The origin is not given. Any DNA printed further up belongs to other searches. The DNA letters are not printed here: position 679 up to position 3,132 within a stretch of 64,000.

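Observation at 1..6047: Tandem cluster of a paralogous giant cysteine-rich secreted coiled-coil protein family with a conserved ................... N-motif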

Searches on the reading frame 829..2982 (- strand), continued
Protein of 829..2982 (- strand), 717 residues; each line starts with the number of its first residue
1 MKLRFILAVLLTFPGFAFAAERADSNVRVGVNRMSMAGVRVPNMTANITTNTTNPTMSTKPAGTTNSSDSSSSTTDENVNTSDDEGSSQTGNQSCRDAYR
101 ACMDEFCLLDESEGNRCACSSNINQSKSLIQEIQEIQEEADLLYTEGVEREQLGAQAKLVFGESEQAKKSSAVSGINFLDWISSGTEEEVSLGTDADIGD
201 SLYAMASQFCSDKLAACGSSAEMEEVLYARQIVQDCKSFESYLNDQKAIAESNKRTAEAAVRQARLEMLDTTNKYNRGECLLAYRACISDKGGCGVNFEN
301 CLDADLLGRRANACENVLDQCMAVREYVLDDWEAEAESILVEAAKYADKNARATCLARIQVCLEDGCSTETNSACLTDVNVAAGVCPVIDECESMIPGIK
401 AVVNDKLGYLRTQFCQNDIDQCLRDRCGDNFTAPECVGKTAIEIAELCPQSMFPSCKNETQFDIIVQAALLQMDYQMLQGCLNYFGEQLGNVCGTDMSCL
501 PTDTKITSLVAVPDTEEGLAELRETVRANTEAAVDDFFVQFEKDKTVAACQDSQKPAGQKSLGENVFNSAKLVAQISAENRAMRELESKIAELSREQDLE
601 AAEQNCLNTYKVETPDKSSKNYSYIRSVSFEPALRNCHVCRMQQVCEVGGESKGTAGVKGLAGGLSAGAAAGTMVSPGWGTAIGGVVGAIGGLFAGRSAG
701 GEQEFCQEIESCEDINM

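Call 78: find_encoding_contigs(protein=P0267, flank=10000, max_places=1)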
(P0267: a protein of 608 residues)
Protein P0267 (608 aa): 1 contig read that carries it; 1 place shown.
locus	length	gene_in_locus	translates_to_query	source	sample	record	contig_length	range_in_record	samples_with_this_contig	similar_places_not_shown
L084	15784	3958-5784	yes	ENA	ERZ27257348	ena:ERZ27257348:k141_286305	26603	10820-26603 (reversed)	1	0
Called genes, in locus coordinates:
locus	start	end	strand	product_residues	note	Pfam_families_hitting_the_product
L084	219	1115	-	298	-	PF02646:RmuC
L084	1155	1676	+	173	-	PF01327:Pep_deformylase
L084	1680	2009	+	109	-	-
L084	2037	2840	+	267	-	PF00551:Formyl_trans_N, PF02911:Formyl_trans_C (faint)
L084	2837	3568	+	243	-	PF01416:PseudoU_synth_1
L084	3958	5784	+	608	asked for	-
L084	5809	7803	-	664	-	PF02130:YbeY, PF20154:LNT_N, PF00795:CN_hydrolase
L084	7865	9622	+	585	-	PF00089:Trypsin, PF13365:Trypsin_2 (faint)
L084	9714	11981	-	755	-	PF17854:FtsK_alpha, PF01580:FtsK_SpoIIIE, PF01935:DUF87, PF09397:FtsK_gamma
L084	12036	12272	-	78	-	PF02416:TatA_B_E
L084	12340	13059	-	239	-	PF05036:SPOR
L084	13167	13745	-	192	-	-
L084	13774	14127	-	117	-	-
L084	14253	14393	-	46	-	-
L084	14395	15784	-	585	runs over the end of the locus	PF07973:tRNA_SAD, PF00587:tRNA-synt_2b, PF03129:HGTP_anticodon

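Call 80: find_related_loci(query=A2, collection=viral_contigs, flank=5000)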
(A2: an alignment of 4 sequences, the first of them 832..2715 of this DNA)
Query A2 (628 aa) in viral_contigs; peptide patterns used: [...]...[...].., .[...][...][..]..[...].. (x = any residue, [..] = any of these).
44 stretches matched a pattern, but none encodes a relative of the query by tblastn (E <= 1e-3).

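Call 89: search_protein_families(library=pfam, proteins=[L001:10533-11375:+, L001:11916-13028:-, L001:13056-13817:-, L083:12948-13706:+, L081:12917-13756:+, L081:16034-17530:+, L083:16057-17580:-, L083:669-2342:+], max_evalue=0.01)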
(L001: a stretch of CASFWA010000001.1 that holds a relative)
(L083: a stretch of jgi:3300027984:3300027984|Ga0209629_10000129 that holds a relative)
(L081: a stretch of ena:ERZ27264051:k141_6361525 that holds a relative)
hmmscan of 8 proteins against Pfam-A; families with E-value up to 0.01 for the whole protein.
L001:10533-11375:+ (280 aa): 4 families
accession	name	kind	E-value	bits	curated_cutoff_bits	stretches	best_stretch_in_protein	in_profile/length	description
PF00924.24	MS_channel_2nd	-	1.4e-19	70.3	20.2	1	114-181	2-68/68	Mechanosensitive ion channel, beta-domain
PF21082.3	MS_channel_3rd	-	1.1e-13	51.9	21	1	189-269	3-88/88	Mechanosensitive ion channel MscS, C-terminal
PF05552.17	MS_channel_1st_1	-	4.8e-09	36.4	22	1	19-62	5-48/50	Mechanosensitive ion channel, conserved TM helix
PF21088.3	MS_channel_1st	-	0.00061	20.2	23.1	1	74-111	4-41/42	Mechanosensitive ion channel, transmembrane helices 2/3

L001:11916-13028:- (370 aa): 1 family
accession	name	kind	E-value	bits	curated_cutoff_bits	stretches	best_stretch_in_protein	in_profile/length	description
PF00691.25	OmpA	-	8.1e-16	58.6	27.2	1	253-361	1-98/98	OmpA family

L001:13056-13817:- (253 aa): 1 family
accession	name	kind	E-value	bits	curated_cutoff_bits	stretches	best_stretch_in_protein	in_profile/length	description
PF01618.21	MotA_ExbB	-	0.00053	20.2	22.9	1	103-190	29-102/127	MotA/TolQ/ExbB proton channel family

L083:12948-13706:+ (252 aa): 0 families

L081:12917-13756:+ (279 aa): 5 families
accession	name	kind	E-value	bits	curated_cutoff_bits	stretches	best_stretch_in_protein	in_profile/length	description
PF01323.26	DSBA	-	3.5e-15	56.7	25.6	2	212-279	125-191/191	DSBA-like thioredoxin domain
PF13462.12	Thioredoxin_4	-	3.9e-14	53.6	23.2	1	107-279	6-164/165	Thioredoxin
PF13098.12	Thioredoxin_2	-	6.4e-09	36.5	27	1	114-278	5-104/104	Thioredoxin-like domain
PF00462.30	Glutaredoxin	-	0.0017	18.9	22.9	0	119-138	2-21/60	Glutaredoxin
PF02322.20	Cyt_bd_oxida_II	-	0.0086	15.9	35.6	1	2-51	154-201/302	Cytochrome bd terminal oxidase subunit II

L081:16034-17530:+ (498 aa): 1 family
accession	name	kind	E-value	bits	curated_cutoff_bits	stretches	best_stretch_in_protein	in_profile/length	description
PF00691.25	OmpA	-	1e-18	67.9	27.2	1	363-458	1-98/98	OmpA family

L083:16057-17580:- (507 aa): 0 families

L083:669-2342:+ (557 aa): 0 families

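Call 91: list_cluster_members(proteins=[P0124, P0131, P0138, P0145, P0150, P0186, P0233, P0243, P0219, P0220])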
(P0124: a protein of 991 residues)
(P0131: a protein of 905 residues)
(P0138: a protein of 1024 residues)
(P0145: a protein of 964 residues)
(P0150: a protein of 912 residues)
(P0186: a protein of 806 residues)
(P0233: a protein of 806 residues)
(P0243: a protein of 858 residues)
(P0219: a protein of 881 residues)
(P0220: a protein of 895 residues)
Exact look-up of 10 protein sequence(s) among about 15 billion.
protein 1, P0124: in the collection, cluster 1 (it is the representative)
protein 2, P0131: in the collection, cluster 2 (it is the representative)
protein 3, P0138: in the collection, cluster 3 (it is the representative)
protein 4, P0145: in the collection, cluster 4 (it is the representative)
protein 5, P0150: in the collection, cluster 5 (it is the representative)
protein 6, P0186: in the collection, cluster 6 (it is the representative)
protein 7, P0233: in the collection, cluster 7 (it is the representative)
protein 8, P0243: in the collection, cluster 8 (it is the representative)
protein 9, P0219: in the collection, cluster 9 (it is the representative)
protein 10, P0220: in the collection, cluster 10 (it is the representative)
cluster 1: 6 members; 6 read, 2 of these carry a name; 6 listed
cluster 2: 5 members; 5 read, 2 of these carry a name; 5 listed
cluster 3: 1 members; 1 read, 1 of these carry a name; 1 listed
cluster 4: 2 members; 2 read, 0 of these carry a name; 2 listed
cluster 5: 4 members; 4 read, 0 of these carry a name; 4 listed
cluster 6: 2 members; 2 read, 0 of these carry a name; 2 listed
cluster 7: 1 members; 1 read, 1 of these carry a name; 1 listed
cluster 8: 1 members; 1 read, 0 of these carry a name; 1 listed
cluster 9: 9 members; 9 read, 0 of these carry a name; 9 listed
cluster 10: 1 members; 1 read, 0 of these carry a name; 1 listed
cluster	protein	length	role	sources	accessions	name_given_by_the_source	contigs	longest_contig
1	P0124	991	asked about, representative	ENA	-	-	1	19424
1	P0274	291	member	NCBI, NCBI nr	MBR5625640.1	MAG: hypothetical protein IKW67_02570, partial [Alphaproteobacteria bacterium] | hypothetical protein [Alphaproteobacteria bacterium]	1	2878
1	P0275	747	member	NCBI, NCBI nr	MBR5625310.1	MAG: hypothetical protein IKW67_00830, partial [Alphaproteobacteria bacterium] | hypothetical protein [Alphaproteobacteria bacterium]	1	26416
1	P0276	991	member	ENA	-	-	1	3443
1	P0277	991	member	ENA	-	-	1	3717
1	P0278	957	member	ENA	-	-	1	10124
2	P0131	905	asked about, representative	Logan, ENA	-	-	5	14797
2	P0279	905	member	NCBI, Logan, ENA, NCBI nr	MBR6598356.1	MAG: hypothetical protein IKK76_03065 [Alphaproteobacteria bacterium] | hypothetical protein [Alphaproteobacteria bacterium]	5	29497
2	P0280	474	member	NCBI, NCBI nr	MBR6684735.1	MAG: hypothetical protein IKL37_00545, partial [Alphaproteobacteria bacterium] | hypothetical protein [Alphaproteobacteria bacterium]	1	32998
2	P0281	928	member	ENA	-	-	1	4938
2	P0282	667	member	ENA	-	-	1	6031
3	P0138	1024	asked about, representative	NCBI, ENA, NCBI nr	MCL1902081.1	MAG: hypothetical protein FWG18_00445 [Alphaproteobacteria bacterium] | hypothetical protein [Alphaproteobacteria bacterium]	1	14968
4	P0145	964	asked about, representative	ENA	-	-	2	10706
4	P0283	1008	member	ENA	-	-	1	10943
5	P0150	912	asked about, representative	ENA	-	-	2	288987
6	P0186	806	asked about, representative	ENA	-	-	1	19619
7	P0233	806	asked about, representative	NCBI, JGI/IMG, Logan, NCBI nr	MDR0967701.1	MAG: hypothetical protein LBL75_02620 [Rickettsiales bacterium] | hypothetical protein | hypothetical protein [Rickettsiales bacterium]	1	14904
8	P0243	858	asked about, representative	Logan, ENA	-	-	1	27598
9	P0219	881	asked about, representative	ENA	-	-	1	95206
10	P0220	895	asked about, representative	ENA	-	-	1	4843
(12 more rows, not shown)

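Call 101: find_encoding_contigs(protein=P0138, flank=8000, max_places=1)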
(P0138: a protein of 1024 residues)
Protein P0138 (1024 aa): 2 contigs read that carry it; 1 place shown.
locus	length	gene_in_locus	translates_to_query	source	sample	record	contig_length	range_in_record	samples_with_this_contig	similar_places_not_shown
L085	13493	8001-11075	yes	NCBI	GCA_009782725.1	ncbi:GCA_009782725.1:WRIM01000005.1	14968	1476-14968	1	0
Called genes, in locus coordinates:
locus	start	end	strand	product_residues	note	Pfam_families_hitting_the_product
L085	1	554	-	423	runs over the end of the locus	-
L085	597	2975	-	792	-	PF04760:IF2_N, PF00009:GTP_EFTU, PF00071:Ras, PF01926:MMR_HSR1, PF02421:FeoB_N (weak), PF08477:Roc (weak), PF22042:EF-G_D2, PF11987:IF-2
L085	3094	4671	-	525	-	PF08529:NusA_N, PF00575:S1, PF13184:KH_NusA_1st, PF26594:KH_NusA_2nd, PF14520:HHH_5 (faint)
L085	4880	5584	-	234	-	PF04452:Methyltrans_RNA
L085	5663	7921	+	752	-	PF02534:T4SS-DNA_transf, PF10412:TrwB_AAD_bind, PF12696:TraG-D_C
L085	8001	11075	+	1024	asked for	-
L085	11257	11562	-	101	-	PF01541:GIY-YIG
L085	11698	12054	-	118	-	PF00825:Ribonuclease_P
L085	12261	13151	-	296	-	PF01210:NAD_Gly3P_dh_N, PF07479:NAD_Gly3P_dh_C, PF20618:GPD_NAD_C_bact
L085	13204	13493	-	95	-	PF00293:NUDIX (weak)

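Call 102: find_encoding_contigs(protein=P0150, flank=8000, max_places=1)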
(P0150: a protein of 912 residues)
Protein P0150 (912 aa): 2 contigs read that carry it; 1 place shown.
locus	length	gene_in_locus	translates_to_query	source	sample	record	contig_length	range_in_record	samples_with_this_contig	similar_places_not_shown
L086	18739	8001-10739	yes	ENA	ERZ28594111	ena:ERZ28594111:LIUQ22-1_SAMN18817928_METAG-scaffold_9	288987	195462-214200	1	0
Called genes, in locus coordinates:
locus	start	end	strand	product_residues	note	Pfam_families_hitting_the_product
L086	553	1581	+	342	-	PF01193:RNA_pol_L, PF01000:RNA_pol_A_bac, PF03118:RNA_pol_A_CTD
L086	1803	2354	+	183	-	PF01196:Ribosomal_L17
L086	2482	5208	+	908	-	-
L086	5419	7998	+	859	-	-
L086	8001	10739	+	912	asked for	-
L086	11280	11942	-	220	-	-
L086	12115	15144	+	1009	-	-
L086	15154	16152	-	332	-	-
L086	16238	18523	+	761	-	-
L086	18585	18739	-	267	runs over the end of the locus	-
